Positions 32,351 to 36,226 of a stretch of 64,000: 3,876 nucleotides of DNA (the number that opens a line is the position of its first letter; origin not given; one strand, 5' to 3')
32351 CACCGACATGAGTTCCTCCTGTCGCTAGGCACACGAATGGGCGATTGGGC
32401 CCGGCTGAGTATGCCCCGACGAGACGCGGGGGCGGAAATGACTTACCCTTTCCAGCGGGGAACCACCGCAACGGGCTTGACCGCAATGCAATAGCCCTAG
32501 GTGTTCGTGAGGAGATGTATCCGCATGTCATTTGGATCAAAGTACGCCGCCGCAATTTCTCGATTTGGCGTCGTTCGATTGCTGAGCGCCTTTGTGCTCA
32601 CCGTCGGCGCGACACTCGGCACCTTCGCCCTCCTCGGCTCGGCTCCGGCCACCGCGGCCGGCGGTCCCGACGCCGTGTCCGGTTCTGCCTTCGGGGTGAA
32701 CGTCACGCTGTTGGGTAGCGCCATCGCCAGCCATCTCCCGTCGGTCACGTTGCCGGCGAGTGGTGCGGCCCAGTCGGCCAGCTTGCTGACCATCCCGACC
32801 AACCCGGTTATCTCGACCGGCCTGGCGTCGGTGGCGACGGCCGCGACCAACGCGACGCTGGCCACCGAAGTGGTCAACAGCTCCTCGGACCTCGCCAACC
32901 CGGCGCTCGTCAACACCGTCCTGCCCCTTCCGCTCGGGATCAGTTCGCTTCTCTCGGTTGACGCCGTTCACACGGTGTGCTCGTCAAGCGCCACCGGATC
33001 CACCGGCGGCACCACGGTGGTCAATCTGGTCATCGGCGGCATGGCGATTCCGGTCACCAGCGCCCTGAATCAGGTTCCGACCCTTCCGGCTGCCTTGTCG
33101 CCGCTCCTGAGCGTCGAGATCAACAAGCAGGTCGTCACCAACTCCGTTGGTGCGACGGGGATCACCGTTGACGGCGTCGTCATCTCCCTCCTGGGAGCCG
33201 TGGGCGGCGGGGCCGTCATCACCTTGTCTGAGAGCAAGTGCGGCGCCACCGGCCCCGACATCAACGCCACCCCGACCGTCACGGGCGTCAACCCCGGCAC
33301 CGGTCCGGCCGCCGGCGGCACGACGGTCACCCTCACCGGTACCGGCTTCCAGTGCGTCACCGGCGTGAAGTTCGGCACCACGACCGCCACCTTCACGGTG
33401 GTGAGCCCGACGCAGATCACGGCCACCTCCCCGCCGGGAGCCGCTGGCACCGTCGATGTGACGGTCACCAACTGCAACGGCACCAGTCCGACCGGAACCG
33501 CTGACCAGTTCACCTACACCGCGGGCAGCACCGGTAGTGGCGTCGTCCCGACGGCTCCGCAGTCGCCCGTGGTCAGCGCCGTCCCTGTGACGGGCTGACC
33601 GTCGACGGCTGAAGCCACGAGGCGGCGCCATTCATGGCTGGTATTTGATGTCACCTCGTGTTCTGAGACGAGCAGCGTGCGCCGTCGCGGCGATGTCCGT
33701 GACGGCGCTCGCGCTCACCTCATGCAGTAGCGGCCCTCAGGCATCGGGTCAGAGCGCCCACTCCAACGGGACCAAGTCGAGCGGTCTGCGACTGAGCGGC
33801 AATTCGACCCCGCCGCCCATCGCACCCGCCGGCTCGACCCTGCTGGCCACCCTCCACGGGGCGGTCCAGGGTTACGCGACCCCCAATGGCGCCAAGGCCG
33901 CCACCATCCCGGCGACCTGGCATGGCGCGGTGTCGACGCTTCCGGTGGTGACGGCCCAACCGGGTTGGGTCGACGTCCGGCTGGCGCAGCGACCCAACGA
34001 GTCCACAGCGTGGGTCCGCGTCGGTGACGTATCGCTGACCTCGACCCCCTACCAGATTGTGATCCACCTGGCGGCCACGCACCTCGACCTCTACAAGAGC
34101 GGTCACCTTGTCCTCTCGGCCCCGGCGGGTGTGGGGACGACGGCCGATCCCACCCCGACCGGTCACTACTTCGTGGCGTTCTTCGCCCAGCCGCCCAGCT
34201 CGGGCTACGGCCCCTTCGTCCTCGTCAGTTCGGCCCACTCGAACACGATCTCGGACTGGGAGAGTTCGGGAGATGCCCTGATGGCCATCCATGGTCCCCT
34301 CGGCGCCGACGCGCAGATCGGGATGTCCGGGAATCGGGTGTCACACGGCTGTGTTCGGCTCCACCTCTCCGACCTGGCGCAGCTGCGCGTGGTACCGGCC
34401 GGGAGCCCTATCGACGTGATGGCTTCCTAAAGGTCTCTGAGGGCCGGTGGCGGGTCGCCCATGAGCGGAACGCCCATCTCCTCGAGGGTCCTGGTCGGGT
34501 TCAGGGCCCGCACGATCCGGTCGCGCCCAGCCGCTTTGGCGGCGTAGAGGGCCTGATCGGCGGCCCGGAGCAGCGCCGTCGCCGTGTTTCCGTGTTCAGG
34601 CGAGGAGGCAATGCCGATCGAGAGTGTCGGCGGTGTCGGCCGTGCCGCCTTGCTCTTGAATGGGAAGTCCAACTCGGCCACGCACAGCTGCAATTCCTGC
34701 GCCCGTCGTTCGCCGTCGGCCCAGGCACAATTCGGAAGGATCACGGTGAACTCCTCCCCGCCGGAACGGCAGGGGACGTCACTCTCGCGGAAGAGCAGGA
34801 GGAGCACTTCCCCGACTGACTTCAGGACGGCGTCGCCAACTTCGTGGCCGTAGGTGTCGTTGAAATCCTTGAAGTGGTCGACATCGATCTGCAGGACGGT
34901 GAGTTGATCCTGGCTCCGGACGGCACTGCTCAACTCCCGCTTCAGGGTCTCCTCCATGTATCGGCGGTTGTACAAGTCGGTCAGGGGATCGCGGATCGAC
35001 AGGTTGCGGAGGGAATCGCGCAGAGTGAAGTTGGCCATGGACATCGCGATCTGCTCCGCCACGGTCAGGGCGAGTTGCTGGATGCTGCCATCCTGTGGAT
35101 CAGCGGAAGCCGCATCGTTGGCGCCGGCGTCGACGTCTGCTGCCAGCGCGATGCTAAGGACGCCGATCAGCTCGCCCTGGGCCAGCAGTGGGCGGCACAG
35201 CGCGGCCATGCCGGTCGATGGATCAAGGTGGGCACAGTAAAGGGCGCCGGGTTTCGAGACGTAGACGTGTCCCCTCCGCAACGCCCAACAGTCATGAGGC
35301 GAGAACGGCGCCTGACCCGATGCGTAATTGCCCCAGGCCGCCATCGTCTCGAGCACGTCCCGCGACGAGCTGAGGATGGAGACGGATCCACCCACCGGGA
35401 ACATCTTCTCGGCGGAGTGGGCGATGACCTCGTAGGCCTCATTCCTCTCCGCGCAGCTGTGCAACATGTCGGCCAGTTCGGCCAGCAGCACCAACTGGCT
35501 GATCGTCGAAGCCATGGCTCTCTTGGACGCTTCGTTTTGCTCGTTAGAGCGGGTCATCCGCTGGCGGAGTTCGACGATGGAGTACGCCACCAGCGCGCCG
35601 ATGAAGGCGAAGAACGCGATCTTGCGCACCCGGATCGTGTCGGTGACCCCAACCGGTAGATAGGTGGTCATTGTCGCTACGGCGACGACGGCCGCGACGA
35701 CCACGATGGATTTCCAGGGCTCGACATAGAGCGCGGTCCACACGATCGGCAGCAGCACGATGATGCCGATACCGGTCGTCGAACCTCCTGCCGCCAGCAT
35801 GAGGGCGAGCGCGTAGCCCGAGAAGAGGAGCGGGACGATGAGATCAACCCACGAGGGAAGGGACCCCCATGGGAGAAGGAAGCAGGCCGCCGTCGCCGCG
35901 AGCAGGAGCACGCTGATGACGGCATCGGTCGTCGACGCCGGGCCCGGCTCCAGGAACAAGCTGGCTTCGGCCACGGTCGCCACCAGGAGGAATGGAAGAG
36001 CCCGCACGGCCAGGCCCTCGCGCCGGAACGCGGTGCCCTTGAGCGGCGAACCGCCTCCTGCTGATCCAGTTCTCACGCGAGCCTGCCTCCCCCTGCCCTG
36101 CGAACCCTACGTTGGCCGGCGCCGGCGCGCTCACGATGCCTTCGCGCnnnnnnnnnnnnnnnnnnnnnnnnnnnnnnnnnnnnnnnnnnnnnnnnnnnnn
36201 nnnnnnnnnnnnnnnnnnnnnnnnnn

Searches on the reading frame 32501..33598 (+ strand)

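Call 52: search_protein_families(library=pfam, proteins=[window:32501-33598:+], max_evalue=0.0001)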
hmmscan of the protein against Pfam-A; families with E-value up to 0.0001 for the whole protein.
window:32501-33598:+ (365 aa): 1 family
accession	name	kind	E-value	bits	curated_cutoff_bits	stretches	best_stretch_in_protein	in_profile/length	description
PF01833.30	TIG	-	1.4e-15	57.5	20.9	1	258-339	1-84/84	IPT/TIG domain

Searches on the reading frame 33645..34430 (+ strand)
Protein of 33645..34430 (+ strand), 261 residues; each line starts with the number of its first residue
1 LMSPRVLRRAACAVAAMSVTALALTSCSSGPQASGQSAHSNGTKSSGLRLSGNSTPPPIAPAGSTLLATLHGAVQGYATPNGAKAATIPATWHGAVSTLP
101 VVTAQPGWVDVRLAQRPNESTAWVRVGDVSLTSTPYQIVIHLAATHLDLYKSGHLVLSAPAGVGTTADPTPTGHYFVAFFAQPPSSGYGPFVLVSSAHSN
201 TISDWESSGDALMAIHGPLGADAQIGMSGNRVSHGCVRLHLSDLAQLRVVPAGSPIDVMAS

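Call 52: search_protein_families(library=pfam, proteins=[window:33645-34430:+], max_evalue=0.0001)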
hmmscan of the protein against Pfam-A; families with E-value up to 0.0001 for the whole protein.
window:33645-34430:+ (261 aa): 1 family
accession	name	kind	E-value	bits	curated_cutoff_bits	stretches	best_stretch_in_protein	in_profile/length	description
PF03734.19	YkuD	-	2.4e-12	48.1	23.4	1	136-247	2-134/146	L,D-transpeptidase catalytic domain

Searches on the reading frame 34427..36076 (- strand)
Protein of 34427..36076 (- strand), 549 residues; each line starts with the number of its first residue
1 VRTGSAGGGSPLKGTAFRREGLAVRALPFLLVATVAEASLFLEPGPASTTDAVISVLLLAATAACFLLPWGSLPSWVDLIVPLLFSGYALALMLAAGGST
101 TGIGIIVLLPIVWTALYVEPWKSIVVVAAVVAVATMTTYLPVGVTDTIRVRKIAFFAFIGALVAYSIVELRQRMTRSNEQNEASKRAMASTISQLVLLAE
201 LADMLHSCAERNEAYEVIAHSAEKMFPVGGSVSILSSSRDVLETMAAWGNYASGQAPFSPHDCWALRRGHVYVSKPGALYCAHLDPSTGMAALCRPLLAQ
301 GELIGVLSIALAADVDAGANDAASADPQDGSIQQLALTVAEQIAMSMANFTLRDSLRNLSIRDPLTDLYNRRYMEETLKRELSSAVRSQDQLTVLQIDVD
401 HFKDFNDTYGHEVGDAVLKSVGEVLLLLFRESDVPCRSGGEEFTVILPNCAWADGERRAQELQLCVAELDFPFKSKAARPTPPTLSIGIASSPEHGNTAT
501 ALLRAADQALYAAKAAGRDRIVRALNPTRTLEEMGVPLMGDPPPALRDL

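Call 52: search_protein_families(library=pfam, proteins=[window:34427-36076:-], max_evalue=0.0001)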
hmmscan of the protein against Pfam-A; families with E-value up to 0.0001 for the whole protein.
window:34427-36076:- (549 aa): 1 family
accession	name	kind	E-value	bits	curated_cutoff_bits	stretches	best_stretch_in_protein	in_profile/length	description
PF00990.26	GGDEF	-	9.5e-48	162.5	23.8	1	361-520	2-161/161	Diguanylate cyclase, GGDEF domain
